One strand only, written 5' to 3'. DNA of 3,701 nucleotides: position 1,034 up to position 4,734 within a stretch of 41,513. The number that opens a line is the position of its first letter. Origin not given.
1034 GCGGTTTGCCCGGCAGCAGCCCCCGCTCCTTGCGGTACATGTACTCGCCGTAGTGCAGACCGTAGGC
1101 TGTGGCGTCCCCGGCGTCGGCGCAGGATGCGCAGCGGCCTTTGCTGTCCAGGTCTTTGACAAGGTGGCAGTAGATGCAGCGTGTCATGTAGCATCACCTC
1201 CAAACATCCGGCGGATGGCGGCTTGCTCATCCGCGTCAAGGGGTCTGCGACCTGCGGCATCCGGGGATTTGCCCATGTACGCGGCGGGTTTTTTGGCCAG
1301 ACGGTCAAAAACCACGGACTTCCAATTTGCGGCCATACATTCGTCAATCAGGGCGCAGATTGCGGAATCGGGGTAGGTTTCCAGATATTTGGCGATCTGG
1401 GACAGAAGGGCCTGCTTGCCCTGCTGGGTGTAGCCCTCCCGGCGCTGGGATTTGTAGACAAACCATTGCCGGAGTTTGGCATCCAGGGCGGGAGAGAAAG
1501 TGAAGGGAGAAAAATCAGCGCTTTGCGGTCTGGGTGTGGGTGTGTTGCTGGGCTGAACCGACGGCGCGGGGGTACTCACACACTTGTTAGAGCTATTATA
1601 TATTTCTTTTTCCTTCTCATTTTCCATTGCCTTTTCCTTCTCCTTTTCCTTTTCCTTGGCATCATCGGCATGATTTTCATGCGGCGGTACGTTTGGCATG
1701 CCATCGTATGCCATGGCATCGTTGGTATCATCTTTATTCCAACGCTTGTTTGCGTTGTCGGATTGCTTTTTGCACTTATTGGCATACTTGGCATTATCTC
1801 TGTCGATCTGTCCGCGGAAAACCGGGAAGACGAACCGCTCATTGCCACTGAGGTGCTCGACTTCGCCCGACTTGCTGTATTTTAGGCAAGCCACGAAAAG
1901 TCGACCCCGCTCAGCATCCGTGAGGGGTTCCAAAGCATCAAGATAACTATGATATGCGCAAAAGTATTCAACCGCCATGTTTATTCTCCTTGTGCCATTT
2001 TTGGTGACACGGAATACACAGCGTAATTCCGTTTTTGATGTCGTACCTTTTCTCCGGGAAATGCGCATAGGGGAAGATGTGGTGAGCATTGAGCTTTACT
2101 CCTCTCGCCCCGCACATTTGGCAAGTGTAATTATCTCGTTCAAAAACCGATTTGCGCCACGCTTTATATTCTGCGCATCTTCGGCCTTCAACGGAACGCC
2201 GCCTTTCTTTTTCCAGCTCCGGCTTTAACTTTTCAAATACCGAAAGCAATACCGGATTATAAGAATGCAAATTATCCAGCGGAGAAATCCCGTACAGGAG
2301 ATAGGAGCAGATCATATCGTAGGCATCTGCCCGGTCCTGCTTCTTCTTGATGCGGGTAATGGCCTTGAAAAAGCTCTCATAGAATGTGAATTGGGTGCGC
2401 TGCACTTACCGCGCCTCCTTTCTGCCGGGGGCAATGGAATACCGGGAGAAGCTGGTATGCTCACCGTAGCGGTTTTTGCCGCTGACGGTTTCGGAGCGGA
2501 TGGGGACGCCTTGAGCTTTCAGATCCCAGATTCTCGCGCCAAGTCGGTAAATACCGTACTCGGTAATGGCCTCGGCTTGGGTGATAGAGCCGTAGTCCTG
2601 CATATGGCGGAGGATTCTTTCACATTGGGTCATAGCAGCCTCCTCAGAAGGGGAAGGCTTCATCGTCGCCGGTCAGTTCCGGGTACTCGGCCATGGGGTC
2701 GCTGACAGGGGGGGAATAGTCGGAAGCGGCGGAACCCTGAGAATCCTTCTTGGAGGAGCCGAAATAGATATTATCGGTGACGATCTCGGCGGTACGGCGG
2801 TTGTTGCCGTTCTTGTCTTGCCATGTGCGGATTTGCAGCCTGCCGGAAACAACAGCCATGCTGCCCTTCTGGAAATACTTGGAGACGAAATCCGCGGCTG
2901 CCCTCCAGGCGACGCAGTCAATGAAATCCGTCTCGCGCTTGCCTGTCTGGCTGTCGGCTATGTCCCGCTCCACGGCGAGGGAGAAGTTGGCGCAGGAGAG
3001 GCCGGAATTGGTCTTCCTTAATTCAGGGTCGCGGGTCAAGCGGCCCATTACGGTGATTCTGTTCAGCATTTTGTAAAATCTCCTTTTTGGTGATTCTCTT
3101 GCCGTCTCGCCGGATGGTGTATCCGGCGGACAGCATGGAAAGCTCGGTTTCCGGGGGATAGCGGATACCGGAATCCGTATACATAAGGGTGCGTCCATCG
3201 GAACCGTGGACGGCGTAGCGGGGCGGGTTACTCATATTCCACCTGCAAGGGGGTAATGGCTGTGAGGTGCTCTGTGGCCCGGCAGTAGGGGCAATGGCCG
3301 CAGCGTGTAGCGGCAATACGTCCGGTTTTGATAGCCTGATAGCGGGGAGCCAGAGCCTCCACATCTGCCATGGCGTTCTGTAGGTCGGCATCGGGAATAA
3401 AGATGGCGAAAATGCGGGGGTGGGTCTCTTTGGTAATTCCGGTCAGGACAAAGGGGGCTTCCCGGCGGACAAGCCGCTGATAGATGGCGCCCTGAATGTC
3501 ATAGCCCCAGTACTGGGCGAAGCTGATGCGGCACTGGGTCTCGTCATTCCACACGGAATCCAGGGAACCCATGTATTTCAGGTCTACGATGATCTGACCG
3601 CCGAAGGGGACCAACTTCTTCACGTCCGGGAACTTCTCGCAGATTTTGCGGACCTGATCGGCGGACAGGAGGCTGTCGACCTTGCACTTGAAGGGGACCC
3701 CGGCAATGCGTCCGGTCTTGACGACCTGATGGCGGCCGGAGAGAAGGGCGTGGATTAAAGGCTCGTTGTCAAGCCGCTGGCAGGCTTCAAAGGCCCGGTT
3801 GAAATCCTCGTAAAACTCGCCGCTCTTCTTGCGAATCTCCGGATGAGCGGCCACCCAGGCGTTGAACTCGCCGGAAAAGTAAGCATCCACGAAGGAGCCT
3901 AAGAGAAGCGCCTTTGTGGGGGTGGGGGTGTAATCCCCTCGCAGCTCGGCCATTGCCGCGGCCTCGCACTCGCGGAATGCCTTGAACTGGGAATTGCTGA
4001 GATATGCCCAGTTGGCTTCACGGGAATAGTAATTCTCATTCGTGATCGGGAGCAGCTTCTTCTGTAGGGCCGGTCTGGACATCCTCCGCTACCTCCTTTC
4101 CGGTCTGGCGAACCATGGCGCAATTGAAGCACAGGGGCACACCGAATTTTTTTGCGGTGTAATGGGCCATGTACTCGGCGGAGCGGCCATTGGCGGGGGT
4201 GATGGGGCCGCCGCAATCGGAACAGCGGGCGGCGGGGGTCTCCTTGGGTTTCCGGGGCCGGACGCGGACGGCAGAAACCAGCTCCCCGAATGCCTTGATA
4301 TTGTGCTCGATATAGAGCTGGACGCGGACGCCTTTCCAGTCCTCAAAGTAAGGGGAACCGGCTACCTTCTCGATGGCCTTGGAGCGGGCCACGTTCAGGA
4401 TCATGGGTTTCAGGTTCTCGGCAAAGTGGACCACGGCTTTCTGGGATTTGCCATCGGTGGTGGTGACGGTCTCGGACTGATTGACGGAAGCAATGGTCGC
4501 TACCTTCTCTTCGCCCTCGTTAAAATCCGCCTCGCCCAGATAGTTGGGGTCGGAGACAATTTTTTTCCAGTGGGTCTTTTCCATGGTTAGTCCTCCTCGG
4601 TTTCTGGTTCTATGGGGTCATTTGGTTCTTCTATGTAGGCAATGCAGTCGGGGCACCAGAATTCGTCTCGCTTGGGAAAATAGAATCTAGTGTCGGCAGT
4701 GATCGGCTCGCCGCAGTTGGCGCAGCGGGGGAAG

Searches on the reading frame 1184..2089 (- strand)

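Call 12: search_protein_families(library=pfam, proteins=[window:1184-2089:-], max_evalue=0.01)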
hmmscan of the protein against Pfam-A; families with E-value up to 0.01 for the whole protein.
window:1184-2089:- (301 aa): 1 family
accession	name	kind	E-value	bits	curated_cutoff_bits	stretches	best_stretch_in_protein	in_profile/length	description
PF19808.4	DUF6291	-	1e-20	74.1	27.2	1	42-118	1-77/79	Family of unknown function (DUF6291)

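Call 13: search_protein_families(library=phrogs, proteins=[window:1184-2089:-], max_evalue=0.01)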
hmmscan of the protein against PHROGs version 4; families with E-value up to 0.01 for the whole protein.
window:1184-2089:- (301 aa): 4 families
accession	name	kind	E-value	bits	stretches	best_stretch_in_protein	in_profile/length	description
phrog_16304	-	unknown function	1.3e-19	72.1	1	40-166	4-136/244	-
phrog_6451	-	DNA, RNA and nucleotide metabolism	8.5e-08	33.3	1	91-266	77-240/272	primosomal protein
phrog_19415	-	unknown function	3.3e-07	31.5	1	42-123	7-92/224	-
phrog_15768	-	unknown function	7e-06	27.2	1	44-169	6-125/228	-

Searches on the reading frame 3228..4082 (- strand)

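Call 12: search_protein_families(library=pfam, proteins=[window:3228-4082:-], max_evalue=0.01)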
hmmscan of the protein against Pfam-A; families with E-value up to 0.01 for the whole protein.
window:3228-4082:- (284 aa): 1 family
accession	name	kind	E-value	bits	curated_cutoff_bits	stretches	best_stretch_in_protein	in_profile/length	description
PF12684.13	DUF3799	-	1.6e-47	162.7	26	2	29-140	1-118/233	PDDEXK-like domain of unknown function (DUF3799)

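Call 13: search_protein_families(library=phrogs, proteins=[window:3228-4082:-], max_evalue=0.01)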
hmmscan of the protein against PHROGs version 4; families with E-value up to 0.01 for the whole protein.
window:3228-4082:- (284 aa): 2 families
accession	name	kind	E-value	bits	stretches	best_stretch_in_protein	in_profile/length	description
phrog_1227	-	DNA, RNA and nucleotide metabolism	6.2e-60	203.7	1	13-277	4-261/268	exonuclease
phrog_412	-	DNA, RNA and nucleotide metabolism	6e-13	49.8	1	13-217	144-350/440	exonuclease VIII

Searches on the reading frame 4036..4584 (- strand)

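Call 12: search_protein_families(library=pfam, proteins=[window:4036-4584:-], max_evalue=0.01)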
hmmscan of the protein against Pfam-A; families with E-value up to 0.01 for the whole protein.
window:4036-4584:- (182 aa): 0 families

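Call 13: search_protein_families(library=phrogs, proteins=[window:4036-4584:-], max_evalue=0.01)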
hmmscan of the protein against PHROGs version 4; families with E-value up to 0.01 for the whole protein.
window:4036-4584:- (182 aa): 2 families
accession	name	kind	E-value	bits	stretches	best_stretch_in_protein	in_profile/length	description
phrog_21613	-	unknown function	3.6e-26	92.9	1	3-115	5-116/166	-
phrog_13782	-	unknown function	2e-05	25.2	1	113-156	286-330/338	-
